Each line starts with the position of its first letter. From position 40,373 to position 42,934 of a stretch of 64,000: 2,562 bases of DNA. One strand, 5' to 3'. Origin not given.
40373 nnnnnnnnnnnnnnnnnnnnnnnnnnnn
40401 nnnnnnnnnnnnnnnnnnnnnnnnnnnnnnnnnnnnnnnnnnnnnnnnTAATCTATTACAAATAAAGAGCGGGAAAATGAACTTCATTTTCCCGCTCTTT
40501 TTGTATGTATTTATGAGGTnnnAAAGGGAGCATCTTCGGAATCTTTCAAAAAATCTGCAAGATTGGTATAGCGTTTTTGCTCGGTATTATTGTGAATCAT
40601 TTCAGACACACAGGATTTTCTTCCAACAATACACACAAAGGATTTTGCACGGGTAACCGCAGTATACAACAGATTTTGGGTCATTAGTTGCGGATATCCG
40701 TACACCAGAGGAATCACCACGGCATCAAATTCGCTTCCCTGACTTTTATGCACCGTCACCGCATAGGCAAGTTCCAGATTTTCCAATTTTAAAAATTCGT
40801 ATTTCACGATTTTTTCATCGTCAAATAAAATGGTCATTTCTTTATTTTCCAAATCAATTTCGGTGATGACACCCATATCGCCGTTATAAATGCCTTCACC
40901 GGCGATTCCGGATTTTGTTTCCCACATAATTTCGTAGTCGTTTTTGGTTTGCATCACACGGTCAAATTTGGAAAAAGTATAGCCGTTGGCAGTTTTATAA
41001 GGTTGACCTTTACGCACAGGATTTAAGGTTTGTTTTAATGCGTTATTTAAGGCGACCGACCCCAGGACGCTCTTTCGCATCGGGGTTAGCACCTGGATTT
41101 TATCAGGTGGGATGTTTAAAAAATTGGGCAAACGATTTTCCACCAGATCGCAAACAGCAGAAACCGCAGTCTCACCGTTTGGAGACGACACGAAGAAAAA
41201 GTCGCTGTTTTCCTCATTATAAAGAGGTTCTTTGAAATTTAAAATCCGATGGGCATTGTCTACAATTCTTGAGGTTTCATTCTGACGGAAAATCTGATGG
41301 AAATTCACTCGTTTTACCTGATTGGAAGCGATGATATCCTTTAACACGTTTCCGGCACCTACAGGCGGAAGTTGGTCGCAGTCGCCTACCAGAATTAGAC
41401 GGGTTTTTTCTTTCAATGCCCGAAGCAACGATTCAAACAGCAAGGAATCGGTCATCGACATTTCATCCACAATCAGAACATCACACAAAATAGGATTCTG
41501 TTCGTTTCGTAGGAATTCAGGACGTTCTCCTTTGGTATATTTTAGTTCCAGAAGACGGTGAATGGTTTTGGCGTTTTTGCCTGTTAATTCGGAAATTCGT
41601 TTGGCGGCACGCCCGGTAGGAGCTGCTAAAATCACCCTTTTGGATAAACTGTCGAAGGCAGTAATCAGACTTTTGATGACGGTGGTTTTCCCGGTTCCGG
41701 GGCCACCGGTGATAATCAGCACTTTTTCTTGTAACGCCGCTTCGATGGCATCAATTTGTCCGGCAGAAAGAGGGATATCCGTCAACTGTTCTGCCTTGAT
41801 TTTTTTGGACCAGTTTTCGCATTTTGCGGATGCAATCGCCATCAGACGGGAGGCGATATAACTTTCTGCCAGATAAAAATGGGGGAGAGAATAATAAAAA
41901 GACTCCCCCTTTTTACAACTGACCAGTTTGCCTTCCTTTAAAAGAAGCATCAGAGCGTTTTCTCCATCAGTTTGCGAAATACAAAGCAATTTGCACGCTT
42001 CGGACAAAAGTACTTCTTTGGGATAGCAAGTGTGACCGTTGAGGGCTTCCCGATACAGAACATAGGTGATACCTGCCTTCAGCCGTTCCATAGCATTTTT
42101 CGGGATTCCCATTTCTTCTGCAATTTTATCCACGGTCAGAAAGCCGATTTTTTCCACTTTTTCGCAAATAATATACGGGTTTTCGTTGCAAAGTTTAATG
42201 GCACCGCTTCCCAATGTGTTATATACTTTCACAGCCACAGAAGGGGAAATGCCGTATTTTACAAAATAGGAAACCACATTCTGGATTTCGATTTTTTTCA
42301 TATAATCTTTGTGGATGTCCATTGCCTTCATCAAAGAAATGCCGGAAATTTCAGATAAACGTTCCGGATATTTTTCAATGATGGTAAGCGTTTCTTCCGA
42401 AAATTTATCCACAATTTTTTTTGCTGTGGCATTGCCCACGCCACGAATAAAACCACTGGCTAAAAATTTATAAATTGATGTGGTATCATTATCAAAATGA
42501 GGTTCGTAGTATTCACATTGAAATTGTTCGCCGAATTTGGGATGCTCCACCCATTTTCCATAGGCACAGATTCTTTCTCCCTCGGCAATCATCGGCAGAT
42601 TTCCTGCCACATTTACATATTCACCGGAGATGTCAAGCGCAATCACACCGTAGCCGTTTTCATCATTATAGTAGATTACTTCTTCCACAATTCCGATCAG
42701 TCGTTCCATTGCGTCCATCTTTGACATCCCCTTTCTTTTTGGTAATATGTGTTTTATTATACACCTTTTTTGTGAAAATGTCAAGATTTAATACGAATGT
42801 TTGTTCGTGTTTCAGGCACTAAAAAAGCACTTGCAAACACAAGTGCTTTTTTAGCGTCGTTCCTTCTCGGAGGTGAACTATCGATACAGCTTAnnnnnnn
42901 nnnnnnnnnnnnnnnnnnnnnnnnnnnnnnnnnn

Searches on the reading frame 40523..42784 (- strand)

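Call 53: search_protein_families(library=pfam, proteins=[window:40523-42784:-], max_evalue=0.0001)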
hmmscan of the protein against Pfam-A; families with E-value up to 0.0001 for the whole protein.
window:40523-42784:- (754 aa): 15 families
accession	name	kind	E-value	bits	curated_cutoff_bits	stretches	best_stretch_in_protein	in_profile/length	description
PF13245.12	AAA_19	-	2.9e-42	144.5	25.1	1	343-476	1-133/134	AAA domain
PF13604.12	AAA_30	-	1.9e-38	132.5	27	1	339-512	2-166/191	AAA domain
PF14490.11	HHH_RecD2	-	1.2e-32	112.1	27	1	166-253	4-92/92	ATP-dependent RecD2 DNA helicase HHH domain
PF23139.1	OB_YrrC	-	8.8e-22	77.3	27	1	26-94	1-72/76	ATP-dependent DNA helicase YrrC, OB-fold domain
PF18335.7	SH3_13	-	7.5e-18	64.5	41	1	579-654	1-65/65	ATP-dependent RecD-like DNA helicase SH3 domain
PF13538.12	UvrD_C_2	-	1.2e-15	57.5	27.4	1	672-718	1-50/52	UvrD-like helicase C-terminal domain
PF01443.25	Viral_helicase1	-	2.7e-13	50.7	21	1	357-516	2-139/228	Viral superfamily 1 RNA helicase core domain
PF13086.12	AAA_11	-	1.7e-12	48.1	27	1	339-403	2-74/257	AAA domain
PF05970.20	PIF1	-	3.2e-10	40.4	25.9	1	350-520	17-208/223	PIF1-like helicase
PF00270.35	DEAD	-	6e-06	26.5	26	1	342-488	3-145/167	DEAD/DEAH box helicase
PF13401.12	AAA_22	-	9.8e-06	26.4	27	1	352-467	4-122/130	AAA domain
PF00580.27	UvrD-helicase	-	2e-05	24.9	23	0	343-398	5-62/271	UvrD/REP helicase N-terminal domain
PF20720.3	nSTAND3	-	3.5e-05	24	27.2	0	345-378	9-42/155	Novel STAND NTPase 3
PF09848.15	SLFN-g3_helicase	-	3.8e-05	23.6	24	0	354-441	2-87/354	Schlafen group 3, DNA/RNA helicase domain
PF14520.12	HHH_5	-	8.9e-05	23.3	27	0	113-154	7-48/57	Helix-hairpin-helix domain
